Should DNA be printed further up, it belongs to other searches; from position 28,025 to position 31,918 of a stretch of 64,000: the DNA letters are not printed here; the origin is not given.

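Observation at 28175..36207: Two ~1200-aa orphan proteins bracketing tpiA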

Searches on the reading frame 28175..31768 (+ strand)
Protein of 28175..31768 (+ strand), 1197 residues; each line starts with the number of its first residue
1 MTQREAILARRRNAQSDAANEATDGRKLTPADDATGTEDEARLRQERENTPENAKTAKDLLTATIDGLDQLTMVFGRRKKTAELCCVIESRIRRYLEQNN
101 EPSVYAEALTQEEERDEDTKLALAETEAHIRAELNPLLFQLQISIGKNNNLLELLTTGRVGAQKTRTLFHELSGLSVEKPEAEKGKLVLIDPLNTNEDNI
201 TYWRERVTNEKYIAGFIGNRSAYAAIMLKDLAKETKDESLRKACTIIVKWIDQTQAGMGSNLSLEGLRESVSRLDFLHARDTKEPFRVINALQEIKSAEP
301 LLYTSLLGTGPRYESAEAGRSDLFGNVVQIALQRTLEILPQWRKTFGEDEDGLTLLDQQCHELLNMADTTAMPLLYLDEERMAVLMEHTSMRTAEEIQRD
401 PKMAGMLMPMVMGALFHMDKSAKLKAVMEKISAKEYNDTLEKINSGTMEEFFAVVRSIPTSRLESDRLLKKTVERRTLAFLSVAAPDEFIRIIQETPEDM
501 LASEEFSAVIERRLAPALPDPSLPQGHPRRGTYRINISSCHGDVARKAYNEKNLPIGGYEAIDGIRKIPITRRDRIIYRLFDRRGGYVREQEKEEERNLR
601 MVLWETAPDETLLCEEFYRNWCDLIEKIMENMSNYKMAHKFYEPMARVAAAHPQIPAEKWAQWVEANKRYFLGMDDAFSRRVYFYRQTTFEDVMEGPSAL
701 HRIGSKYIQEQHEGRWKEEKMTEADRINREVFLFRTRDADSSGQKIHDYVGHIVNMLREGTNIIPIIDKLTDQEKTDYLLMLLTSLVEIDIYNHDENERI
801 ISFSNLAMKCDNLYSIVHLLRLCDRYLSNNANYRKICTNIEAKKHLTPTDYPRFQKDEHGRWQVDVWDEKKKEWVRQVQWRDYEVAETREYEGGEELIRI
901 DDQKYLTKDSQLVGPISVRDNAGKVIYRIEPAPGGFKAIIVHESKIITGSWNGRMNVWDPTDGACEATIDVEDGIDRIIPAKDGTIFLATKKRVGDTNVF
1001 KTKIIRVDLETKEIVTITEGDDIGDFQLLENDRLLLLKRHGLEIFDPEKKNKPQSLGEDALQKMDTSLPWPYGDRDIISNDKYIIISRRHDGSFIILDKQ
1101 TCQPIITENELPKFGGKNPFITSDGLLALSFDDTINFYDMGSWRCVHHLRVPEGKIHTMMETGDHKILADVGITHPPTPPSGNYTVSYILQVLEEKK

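Call 7: search_protein_families(library=pfam, proteins=[window:28175-31768:+], max_evalue=1)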
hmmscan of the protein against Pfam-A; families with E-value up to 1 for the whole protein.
window:28175-31768:+ (1197 aa): 3 families
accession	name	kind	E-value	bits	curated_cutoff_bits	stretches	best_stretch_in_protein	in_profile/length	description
PF16819.11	DUF5074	-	9.3e-05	22.1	27.2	1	894-1018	100-222/353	Domain of unknown function (DUF5074)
PF25174.1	Beta-prop_THOC3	-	0.07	12.6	305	0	942-992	58-108/272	THOC3 beta-propeller domain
PF11141.13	DUF2914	-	0.1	12.8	23.6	0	853-872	34-53/62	Protein of unknown function (DUF2914)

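Call 8: search_protein_families(library=ncbifam, proteins=[window:28175-31768:+], max_evalue=1)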
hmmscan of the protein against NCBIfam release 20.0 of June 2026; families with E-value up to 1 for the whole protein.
window:28175-31768:+ (1197 aa): 0 families

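Call 14: find_homologous_proteins(query=window:28175-31768:+)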
Query window:28175-31768:+ (1197 aa): 1 proteins with E <= 0.001 among 8000 candidates.
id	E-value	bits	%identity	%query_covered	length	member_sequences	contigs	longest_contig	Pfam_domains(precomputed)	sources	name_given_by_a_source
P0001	0.0e+0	2746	100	100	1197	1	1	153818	-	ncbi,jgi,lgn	ncbi:MAG: hypothetical protein WC752_01105 [Patescibacteria group bacterium]|jgi:hypothetical protei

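Call 16: search_solved_structures(query=window:28175-31768:+, max_evalue=10)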
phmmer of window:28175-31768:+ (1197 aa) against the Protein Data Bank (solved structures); distinct sequences matched with E-value up to 10: 4.
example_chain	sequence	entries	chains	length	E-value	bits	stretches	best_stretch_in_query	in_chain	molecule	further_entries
5afu_3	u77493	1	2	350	0.2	12.7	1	944-985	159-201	DYNEIN TAIL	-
8a3w_Sg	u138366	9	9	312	0.23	12.5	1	945-987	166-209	Small ribosomal subunit protein RACK1 | Guanine nucleotide-binding protein subunit beta-like protein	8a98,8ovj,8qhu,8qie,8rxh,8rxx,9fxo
1erj_A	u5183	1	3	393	0.24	12.5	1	944-985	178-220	TRANSCRIPTIONAL REPRESSOR TUP1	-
5t2a_7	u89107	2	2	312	1.5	9.8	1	945-987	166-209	RACK1 | LACK1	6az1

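Call 39: search_solved_structures(query=A1, max_evalue=1)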
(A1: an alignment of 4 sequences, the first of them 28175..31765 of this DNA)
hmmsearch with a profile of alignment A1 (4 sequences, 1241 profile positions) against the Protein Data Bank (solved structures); distinct sequences matched with E-value up to 1: 1.
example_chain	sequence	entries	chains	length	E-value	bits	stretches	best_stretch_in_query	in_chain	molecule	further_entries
3odt_A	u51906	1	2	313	0.26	12.3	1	945-1040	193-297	Protein DOA1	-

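Call 42: find_related_loci(query=A1, collection=metagenome_contigs, flank=6000)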
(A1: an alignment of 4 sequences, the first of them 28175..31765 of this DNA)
Query A1 (1197 aa) in metagenome_contigs; peptide patterns used: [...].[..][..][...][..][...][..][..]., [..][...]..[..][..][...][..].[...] (x = any residue, [..] = any of these).
362 stretches matched a pattern; 4 encode a relative of the query (tblastn E <= 1e-3); 4 distinct loci.
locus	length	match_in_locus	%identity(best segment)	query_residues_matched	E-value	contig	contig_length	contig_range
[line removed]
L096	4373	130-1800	23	12-497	2e-20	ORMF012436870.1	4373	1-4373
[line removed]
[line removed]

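Call 58: predict_structure(protein=window:28175-31765:+)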
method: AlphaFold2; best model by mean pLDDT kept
length: 1197 residues; sequences in the alignment: 1
mean_pLDDT: 40.8   pTM: 0.29
mean pLDDT of the five models: 40.8, 29.7, 28.9, 26.0, 25.3
residues with pLDDT >= 90: 0; 70-90: 10; 50-70: 195; < 50: 992
segments of 3 or more residues with pLDDT < 50: 1-36, 38-41, 43-45, 47-68, 73-78, 80-82, 87-89, 98-112, 115-228, 234-331, 363-379, 389-712, 718-774, 784-934, 937-939, 942-944, 960-963, 996-999, 1058-1076, 1078-1082, 1087-1093, 1109-1116, 1121-1125, 1147-1197
pLDDT, mean of each block of 10 residues (from residue 1): 40 43 33 42 48 43 48 46 49 49 42 46 43 42 39 37 37 33 30 36 39 33 42 44 43 36 34 37 43 38 32 33 43 52 54 51 46 43 50 39 41 42 43 39 37 33 33 33 32 33 33 31 27 27 30 27 26 24 26 32 29 36 39 36 35 38 38 37 31 31 39 46 37 30 37 40 42 48 42 33 32 40 46 43 35 31 35 31 30 33 35 36 35 47 54 59 57 60 64 51 70 70 57 61 62 53 40 45 49 52 53 49 48 52 48 45 41 30 31 31
secondary structure, 60 per line:
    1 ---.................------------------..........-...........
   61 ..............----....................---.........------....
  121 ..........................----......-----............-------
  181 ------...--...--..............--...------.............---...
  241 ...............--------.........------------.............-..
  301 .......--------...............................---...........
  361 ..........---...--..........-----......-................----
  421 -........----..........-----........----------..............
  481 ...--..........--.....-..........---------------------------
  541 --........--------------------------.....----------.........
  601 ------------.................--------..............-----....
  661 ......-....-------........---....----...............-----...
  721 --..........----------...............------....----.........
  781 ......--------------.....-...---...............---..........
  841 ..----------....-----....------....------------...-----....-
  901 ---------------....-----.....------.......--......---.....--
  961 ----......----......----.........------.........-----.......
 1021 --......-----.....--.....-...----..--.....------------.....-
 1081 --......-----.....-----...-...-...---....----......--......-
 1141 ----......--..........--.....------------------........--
elements in order (helices of 4 or more, strands of 3 or more residues): H4-20 H39-48 H50-74 H79-98 H102-110 H117-146 H151-156 H162-173 E187-189 H197-210 E213-215 H222-234 H238-255 H264-272 H285-297 H299-307 H316-346 H350-370 H379-388 H394-399 H401-416 H422-429 H434-443 H449-456 H467-483 H486-495 H498-501 H504-513 H543-550 E577-581 H592-600 H613-629 H638-651 H657-666 H668-671 H679-686 H690-693 H698-712 H723-732 H743-757 H764-767 H772-786 E801-805 H813-827 H831-842 E853-856 E862-865 H872-875 E888-890 E896-899 E916-919 E925-929 E936-942 E945-950 E954-958 E965-970 E975-980 E985-993 E1000-1008 E1014-1020 E1023-1028 E1034-1038 E1041-1045 H1058-1062 E1075-1079 E1083-1088 E1094-1098 E1104-1106 E1118-1121 E1126-1131 E1134-1139 E1145-1150 H1153-1162 H1165-1169 H1188-1195

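Call 87: fold_search(model_id=the predicted structure, library=pdb)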
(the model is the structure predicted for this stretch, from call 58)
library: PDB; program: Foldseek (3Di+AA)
matches with E <= 10: 1268; with E <= 0.001: 692
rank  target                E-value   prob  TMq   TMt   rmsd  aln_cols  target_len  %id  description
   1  9bhr_A                3.7e-07  1.00  0.10  0.32  12.2       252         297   12  Crystal structure of the WDR domain of human DCAF1 in complex with OICR-40155 compound (released 2024-05-08)
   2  7v7b_A                3.9e-07  1.00  0.13  0.14  30.5      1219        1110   12  CryoEM structure of DDB1-VprBP complex in ARM-up conformation (released 2022-08-31)
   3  9bhs_A                4.1e-07  1.00  0.10  0.32  12.1       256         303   12  Crystal structure of the WDR domain of human DCAF1 in complex with OICR-9939 compound (released 2024-05-01)
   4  8f8e_B                4.3e-07  1.00  0.10  0.31  11.4       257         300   12  Crystal structure of the WDR domain of human DCAF1 in complex with OICR-8268 compound (released 2023-03-01)
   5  9ye4_A                5.7e-07  1.00  0.10  0.32  11.9       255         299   12  Crystal structure of the human DCAF1 WDR domain in complex with OICR-41110 (released 2025-11-12)
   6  7ufv_A                7.5e-07  1.00  0.10  0.33  11.8       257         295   12  Crystal structure of the WDR domain of human DCAF1 in complex with OICR-6766 (released 2022-05-04)
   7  8og5                  7.5e-07  1.00  0.10  0.31  11.9       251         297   12  Crystal structure of human DCAF1 WD40 repeats (Q1250L) in complex with compound 1 (released 2023-06-14)
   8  9y4q_A                7.5e-07  1.00  0.10  0.31  11.9       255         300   12  Crystal structure of the human DCAF1 WDR domain in complex with OICR-40102 (released 2026-01-14)
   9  7tt2_B                9.1e-07  1.00  0.13  0.35   9.3       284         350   14  BamABCDE bound to substrate EspP class 3 (released 2022-03-30)
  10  9a40_B                9.1e-07  1.00  0.11  0.29  11.8       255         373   15  model of Cullin4 (released 2024-09-18)
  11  4pxw_A                9.9e-07  1.00  0.10  0.33  11.3       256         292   12  Crystal structure of human DCAF1 WD40 repeats (Q1250L) (released 2014-04-16)
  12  4pxw_B                9.9e-07  1.00  0.10  0.32  11.2       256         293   12  Crystal structure of human DCAF1 WD40 repeats (Q1250L) (released 2014-04-16)
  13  9c1q                  1.1e-06  1.00  0.11  0.36   8.2       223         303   15  Crystal structure of the WDR domain of human DCAF1 in complex with OICR-39512 compound (released 2024-08-07)
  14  9b9t_B                1.2e-06  1.00  0.11  0.34   8.4       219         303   16  Crystal structure of the ternary complex of DCAF1 and WDR5 with PROTAC, OICR-40407 (released 2024-11-06)
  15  9d4e_A                1.3e-06  1.00  0.10  0.32  11.9       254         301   12  Crystal structure of the human DCAF1 WDR domain in complex with OICR-41103 (released 2024-12-18)
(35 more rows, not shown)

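Call 95: search_protein_families(library=pfam, proteins=[L096:148-2874:+, L097:5185-8145:+], max_evalue=0.05)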
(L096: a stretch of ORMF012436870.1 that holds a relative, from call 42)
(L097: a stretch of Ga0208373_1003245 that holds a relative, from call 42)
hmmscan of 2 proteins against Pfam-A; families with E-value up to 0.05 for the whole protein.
L096:148-2874:+ (909 aa): 0 families

L097:5185-8145:+ (987 aa): 1 family
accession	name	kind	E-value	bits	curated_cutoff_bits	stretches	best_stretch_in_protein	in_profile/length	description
PF06162.17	PgaPase_1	-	0.026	14.7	24.4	0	48-110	32-90/166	Putative pyroglutamyl peptidase PgaPase_1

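Call 106: search_protein_families(library=padloc, proteins=[window:28175-31765:+, L097:5185-8145:+, L096:148-2874:+], max_evalue=0.01)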
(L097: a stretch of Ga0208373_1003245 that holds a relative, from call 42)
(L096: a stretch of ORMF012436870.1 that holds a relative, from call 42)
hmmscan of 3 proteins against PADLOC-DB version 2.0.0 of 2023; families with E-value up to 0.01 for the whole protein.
window:28175-31765:+ (1197 aa): 0 families

L097:5185-8145:+ (987 aa): 0 families

L096:148-2874:+ (909 aa): 1 family
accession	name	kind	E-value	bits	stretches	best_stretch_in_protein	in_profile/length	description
PDLC00526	JetD1|JetD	-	0.00013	19.3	1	256-367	70-173/407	DUF2220; DUF3322; DUF2399 domain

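Call 107: search_protein_families(library=phrogs, proteins=[window:28175-31765:+, L097:5185-8145:+, L096:148-2874:+], max_evalue=0.01)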
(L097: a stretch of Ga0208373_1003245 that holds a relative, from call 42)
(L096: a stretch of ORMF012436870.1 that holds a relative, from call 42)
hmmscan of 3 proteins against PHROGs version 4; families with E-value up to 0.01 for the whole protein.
window:28175-31765:+ (1197 aa): 0 families

L097:5185-8145:+ (987 aa): 0 families

L096:148-2874:+ (909 aa): 0 families
